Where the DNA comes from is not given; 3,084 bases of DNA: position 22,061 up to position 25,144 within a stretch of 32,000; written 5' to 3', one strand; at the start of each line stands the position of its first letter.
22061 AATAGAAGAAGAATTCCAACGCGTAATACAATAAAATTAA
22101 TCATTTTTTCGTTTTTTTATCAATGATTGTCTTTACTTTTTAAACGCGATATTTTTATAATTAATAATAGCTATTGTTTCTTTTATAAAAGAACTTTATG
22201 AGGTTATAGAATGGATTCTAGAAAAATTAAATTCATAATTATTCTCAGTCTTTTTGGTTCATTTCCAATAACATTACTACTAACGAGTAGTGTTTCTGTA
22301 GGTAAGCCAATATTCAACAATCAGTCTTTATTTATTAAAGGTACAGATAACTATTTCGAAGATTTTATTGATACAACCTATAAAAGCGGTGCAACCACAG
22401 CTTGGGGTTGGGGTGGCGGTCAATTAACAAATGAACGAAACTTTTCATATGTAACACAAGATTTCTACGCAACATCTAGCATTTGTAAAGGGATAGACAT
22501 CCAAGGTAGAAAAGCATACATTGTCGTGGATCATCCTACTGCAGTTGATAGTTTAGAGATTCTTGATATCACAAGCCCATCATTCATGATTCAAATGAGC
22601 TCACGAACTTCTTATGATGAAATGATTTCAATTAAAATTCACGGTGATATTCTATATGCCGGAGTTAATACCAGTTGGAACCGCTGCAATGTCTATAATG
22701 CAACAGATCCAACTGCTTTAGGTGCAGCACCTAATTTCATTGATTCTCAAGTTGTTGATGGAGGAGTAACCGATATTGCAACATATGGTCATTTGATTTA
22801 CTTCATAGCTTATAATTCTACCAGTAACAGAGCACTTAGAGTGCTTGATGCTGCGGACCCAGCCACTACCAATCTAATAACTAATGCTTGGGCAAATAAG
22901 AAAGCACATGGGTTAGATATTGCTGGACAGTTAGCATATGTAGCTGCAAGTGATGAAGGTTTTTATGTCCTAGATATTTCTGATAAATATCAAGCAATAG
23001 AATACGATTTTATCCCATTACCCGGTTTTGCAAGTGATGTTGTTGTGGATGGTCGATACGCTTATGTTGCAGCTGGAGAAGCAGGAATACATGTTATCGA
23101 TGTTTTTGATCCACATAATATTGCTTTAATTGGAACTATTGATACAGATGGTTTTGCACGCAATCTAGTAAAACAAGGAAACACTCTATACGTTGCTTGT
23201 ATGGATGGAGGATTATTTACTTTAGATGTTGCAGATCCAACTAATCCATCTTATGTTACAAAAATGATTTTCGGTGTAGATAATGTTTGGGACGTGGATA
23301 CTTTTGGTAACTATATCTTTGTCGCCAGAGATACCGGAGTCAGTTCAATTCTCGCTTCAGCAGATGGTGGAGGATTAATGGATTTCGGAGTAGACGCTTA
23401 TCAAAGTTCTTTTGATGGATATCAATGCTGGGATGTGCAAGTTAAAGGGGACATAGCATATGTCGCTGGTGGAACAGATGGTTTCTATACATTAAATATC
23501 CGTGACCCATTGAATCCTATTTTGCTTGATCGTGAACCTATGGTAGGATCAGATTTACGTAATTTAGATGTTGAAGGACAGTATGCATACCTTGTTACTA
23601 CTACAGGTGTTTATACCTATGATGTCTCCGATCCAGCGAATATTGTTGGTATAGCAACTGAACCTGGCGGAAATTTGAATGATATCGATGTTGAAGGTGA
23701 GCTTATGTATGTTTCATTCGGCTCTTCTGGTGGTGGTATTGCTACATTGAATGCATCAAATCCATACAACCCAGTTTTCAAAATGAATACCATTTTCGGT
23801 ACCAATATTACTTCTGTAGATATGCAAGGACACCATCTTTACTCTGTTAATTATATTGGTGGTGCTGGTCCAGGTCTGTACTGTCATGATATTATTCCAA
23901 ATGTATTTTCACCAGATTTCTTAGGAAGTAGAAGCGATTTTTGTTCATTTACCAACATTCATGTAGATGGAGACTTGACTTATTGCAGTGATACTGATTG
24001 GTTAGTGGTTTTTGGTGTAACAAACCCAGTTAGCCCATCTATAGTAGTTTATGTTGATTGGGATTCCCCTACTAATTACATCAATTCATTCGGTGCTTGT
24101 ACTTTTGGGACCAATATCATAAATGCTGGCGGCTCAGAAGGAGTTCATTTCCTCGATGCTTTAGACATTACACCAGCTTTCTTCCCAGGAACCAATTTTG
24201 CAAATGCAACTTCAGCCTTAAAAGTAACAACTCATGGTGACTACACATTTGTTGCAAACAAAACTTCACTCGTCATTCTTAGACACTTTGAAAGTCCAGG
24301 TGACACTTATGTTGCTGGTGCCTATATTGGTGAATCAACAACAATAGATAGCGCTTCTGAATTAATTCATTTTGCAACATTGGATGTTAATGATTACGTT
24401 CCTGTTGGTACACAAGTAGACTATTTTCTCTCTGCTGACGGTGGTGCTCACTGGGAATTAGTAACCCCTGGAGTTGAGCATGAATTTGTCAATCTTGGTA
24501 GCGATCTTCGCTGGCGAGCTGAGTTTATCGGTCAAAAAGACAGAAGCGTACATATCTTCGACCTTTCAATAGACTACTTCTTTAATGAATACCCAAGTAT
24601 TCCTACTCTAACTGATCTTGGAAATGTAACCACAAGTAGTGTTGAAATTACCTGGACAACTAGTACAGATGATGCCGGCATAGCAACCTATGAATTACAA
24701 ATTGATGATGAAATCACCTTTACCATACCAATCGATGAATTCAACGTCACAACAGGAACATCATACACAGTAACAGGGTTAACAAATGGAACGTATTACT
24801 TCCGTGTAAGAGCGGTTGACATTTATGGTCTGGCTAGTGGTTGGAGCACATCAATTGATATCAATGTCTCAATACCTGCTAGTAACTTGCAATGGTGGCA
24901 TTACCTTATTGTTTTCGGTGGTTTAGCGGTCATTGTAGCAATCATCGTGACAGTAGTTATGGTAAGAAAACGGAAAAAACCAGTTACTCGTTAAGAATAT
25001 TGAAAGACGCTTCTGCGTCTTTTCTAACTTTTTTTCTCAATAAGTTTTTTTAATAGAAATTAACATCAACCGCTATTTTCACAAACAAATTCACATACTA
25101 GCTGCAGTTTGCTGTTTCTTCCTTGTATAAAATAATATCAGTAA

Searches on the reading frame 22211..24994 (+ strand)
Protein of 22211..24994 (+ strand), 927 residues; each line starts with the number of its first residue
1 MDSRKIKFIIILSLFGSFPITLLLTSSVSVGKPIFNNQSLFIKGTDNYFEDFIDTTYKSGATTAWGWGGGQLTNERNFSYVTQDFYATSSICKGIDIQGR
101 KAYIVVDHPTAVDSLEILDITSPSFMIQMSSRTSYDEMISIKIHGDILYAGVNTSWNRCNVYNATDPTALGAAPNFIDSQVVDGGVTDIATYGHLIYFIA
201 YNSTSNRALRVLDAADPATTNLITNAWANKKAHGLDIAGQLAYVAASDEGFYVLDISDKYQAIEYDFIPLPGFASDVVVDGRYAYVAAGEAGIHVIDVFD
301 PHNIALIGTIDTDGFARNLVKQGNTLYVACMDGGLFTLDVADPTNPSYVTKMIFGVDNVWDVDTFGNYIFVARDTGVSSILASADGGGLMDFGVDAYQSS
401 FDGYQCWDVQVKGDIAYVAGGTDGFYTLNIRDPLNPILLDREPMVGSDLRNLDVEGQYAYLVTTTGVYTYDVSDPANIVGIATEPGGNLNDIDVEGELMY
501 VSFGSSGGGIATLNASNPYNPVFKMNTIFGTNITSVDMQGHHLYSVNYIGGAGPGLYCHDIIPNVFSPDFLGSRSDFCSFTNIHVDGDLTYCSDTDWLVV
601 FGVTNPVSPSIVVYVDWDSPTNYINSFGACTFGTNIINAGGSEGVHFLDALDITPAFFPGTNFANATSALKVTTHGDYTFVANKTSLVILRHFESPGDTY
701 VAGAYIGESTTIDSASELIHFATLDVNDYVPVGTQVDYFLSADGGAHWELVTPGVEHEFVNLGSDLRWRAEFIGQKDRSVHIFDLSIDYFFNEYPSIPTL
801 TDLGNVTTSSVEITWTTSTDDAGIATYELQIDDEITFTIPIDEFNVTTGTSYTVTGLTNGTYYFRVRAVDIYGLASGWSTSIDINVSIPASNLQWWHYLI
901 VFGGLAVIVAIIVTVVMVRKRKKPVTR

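Call 9: search_protein_families(library=pfam, proteins=[window:22211-24994:+], max_evalue=0.001)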
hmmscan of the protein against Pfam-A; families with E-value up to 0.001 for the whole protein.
window:22211-24994:+ (927 aa): 2 families
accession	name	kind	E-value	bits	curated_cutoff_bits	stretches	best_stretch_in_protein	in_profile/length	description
PF08309.17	LVIVD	-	9.6e-27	92.5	20.2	1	271-312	1-42/42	LVIVD repeat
PF00041.27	fn3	-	7.9e-07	29.6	25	1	802-881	7-80/84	Fibronectin type III domain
